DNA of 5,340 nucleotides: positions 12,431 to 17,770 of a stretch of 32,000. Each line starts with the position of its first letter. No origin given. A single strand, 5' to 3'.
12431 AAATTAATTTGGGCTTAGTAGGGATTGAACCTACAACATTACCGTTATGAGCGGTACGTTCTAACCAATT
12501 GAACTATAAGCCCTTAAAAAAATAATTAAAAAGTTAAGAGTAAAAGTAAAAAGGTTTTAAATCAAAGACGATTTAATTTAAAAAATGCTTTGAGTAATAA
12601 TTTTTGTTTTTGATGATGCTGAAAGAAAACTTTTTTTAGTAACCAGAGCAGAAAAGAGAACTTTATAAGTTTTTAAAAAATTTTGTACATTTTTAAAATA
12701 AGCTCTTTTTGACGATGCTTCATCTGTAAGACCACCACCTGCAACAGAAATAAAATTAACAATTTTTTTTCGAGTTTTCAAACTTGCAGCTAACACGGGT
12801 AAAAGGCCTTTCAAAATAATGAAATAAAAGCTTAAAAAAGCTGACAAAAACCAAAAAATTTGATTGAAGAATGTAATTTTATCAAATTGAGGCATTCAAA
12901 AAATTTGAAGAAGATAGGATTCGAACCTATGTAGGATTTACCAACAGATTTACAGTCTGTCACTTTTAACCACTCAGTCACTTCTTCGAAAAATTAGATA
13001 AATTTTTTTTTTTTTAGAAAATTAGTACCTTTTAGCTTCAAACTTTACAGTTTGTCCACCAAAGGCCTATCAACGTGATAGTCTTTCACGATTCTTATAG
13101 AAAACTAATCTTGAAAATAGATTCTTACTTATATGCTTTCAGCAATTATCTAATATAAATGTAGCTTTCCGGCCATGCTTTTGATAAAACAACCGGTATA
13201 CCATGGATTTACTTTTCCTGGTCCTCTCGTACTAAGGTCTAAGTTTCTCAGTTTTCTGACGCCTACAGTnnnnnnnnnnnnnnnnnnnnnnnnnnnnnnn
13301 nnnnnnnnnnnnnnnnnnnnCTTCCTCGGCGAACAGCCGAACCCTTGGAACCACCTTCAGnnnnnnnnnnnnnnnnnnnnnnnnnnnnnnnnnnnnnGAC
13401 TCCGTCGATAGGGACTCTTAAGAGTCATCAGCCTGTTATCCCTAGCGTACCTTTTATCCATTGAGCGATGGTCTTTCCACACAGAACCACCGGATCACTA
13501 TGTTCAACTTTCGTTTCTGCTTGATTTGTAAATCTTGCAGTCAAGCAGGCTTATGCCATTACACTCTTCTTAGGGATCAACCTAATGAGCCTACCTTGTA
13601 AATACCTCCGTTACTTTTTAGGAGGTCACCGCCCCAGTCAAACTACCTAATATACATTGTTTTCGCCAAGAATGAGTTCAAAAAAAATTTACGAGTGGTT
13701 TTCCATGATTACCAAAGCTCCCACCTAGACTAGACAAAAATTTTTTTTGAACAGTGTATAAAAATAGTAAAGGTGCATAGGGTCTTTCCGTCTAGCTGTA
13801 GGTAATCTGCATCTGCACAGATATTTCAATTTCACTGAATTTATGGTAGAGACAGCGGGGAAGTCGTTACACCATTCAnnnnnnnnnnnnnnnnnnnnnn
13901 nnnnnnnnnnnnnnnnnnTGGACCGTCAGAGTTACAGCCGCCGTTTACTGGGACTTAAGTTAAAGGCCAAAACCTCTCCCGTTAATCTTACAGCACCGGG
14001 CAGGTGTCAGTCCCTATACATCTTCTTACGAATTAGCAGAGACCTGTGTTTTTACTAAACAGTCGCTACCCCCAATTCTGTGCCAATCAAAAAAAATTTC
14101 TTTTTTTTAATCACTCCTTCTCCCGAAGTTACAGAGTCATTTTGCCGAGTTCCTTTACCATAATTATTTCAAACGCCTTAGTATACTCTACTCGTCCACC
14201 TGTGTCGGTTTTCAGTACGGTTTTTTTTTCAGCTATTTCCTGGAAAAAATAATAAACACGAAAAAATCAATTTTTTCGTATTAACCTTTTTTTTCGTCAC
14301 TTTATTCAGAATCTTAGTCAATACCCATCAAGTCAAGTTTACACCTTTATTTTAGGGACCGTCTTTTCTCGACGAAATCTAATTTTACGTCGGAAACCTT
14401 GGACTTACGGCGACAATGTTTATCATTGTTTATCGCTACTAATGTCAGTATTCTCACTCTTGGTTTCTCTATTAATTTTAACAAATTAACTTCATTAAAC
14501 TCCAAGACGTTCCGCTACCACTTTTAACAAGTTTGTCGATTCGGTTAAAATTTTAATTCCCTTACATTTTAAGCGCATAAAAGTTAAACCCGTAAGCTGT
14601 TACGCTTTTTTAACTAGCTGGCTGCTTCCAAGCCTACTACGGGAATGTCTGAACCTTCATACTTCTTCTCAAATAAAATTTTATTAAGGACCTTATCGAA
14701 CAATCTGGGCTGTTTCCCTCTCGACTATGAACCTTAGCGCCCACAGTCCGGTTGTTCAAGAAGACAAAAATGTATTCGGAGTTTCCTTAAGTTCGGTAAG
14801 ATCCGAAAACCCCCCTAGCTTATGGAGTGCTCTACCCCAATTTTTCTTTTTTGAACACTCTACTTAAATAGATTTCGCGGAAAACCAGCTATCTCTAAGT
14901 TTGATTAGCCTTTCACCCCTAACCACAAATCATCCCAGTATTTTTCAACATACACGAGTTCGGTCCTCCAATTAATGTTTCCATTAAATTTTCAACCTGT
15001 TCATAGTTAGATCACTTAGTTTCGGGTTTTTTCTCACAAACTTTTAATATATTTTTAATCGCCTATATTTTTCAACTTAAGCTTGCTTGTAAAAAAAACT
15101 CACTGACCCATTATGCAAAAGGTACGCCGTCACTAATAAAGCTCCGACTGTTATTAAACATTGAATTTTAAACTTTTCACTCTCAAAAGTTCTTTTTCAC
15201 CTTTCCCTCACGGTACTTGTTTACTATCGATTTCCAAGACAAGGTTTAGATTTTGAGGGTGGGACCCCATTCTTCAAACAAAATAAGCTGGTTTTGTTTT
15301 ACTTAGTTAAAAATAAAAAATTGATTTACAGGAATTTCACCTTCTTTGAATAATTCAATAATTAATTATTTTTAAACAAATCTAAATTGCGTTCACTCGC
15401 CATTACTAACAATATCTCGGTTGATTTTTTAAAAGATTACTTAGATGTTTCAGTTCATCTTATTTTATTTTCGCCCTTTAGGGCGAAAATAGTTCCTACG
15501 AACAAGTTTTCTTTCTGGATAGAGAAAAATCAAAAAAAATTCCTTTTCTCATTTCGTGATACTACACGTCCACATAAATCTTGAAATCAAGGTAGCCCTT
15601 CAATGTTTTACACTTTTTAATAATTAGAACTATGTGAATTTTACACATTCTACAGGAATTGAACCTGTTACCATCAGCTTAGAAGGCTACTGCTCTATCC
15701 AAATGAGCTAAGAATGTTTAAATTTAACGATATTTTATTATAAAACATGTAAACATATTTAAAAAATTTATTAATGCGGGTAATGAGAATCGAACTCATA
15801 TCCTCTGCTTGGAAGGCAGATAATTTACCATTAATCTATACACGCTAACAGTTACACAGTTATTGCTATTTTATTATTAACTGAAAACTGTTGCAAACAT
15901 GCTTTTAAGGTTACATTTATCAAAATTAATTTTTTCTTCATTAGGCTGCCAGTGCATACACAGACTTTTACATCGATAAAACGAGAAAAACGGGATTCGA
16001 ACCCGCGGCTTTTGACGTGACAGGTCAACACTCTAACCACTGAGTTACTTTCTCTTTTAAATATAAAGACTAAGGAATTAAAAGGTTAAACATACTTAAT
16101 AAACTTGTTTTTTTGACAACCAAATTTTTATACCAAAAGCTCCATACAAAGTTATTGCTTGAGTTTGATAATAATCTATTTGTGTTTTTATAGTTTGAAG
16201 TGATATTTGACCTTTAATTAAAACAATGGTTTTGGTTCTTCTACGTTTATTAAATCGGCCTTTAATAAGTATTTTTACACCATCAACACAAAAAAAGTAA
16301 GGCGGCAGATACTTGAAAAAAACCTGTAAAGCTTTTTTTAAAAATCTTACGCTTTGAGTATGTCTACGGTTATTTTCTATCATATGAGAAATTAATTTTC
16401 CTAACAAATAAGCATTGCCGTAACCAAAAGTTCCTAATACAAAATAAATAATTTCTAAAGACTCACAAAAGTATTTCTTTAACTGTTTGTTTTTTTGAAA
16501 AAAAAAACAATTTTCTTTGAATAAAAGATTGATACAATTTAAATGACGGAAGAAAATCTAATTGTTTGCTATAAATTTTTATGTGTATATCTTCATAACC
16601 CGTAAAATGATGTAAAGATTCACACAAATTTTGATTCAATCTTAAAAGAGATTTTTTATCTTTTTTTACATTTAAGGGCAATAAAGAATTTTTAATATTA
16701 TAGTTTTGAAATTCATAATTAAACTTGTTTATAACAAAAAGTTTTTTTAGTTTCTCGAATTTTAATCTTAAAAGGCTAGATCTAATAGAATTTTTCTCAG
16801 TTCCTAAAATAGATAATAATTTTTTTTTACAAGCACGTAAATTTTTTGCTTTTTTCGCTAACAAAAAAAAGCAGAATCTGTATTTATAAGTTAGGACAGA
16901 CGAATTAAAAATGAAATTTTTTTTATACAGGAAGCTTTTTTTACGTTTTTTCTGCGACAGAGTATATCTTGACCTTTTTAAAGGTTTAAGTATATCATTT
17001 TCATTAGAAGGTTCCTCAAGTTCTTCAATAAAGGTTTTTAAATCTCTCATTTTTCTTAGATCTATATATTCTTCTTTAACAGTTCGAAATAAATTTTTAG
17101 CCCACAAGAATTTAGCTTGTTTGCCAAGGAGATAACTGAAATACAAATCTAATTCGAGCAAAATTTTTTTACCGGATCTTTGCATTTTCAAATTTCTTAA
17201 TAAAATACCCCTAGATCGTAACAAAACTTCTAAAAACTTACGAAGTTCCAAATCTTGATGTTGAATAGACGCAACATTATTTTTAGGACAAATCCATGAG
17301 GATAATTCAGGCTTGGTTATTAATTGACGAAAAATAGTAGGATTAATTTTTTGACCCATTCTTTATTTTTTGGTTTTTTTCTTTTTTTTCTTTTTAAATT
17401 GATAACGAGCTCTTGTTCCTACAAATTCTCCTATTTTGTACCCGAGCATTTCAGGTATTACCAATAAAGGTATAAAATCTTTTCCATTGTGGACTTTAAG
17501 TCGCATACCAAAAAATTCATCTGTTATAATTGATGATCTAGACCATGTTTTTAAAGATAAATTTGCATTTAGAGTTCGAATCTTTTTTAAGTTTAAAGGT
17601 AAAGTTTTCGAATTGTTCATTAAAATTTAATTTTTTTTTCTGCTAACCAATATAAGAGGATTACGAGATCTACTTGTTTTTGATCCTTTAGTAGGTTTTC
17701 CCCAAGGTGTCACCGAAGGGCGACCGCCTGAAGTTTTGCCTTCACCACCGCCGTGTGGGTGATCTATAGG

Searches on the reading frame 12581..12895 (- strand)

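Call 76: search_protein_families(library=pfam, proteins=[window:12581-12895:-], max_evalue=0.001)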
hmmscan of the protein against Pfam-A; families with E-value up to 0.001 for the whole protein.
window:12581-12895:- (105 aa): 1 family
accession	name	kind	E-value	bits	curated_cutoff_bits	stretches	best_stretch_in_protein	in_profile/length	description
PF02326.20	YMF19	-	1.4e-11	45.5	22.6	1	2-65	1-62/84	Plant ATP synthase F0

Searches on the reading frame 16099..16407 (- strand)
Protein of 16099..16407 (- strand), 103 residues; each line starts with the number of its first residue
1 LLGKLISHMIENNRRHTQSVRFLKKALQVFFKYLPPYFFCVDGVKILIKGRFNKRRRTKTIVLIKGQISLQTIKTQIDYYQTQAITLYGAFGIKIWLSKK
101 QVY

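Call 76: search_protein_families(library=pfam, proteins=[window:16099-16407:-], max_evalue=0.001)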
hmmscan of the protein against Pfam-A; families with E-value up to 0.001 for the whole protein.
window:16099-16407:- (103 aa): 2 families
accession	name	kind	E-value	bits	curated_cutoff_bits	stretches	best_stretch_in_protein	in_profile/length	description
PF00189.25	Ribosomal_S3_C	-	1e-11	45.6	34.1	1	40-97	26-83/83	Ribosomal protein S3, C-terminal domain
PF05316.17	VAR1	-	2e-06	28.4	33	1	41-99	128-194/195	Mitochondrial ribosomal protein (VAR1)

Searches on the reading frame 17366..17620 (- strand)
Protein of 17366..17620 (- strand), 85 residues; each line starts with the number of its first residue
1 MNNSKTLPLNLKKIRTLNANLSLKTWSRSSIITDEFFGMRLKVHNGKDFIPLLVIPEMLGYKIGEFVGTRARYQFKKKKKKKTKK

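Call 76: search_protein_families(library=pfam, proteins=[window:17366-17620:-], max_evalue=0.001)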
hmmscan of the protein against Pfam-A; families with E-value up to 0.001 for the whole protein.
window:17366-17620:- (85 aa): 1 family
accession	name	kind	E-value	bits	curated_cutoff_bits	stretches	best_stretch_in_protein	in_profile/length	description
PF00203.26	Ribosomal_S19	-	1.3e-18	67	27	1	11-74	14-80/81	Ribosomal protein S19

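Call 90: find_encoding_contigs(protein=window:17366-17620:-, flank=2000, max_places=6)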
Protein window:17366-17620:- (85 aa): 24 contigs read that carry it; 3 places shown.
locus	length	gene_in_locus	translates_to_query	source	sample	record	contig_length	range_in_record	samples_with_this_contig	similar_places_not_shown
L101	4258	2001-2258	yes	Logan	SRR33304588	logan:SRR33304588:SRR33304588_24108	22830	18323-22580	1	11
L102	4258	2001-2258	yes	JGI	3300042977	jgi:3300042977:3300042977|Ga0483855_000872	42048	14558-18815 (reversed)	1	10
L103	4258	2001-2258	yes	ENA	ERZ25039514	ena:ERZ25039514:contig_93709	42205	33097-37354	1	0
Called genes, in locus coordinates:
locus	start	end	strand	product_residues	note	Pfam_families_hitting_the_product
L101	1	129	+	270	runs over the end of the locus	PF00510:COX3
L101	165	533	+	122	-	PF00507:Oxidored_q4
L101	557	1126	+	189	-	PF00329:Complex1_30kDa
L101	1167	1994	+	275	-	PF00181:Ribosomal_L2_N, PF03947:Ribosomal_L2_C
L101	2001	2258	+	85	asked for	PF00203:Ribosomal_S19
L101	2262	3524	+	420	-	PF00189:Ribosomal_S3_C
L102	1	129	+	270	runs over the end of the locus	PF00510:COX3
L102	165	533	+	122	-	PF00507:Oxidored_q4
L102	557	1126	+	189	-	PF00329:Complex1_30kDa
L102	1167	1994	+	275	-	PF00181:Ribosomal_L2_N, PF03947:Ribosomal_L2_C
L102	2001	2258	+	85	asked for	PF00203:Ribosomal_S19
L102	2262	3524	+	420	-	PF00189:Ribosomal_S3_C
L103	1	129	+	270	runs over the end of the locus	PF00510:COX3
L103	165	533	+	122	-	PF00507:Oxidored_q4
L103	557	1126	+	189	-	PF00329:Complex1_30kDa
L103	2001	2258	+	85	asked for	PF00203:Ribosomal_S19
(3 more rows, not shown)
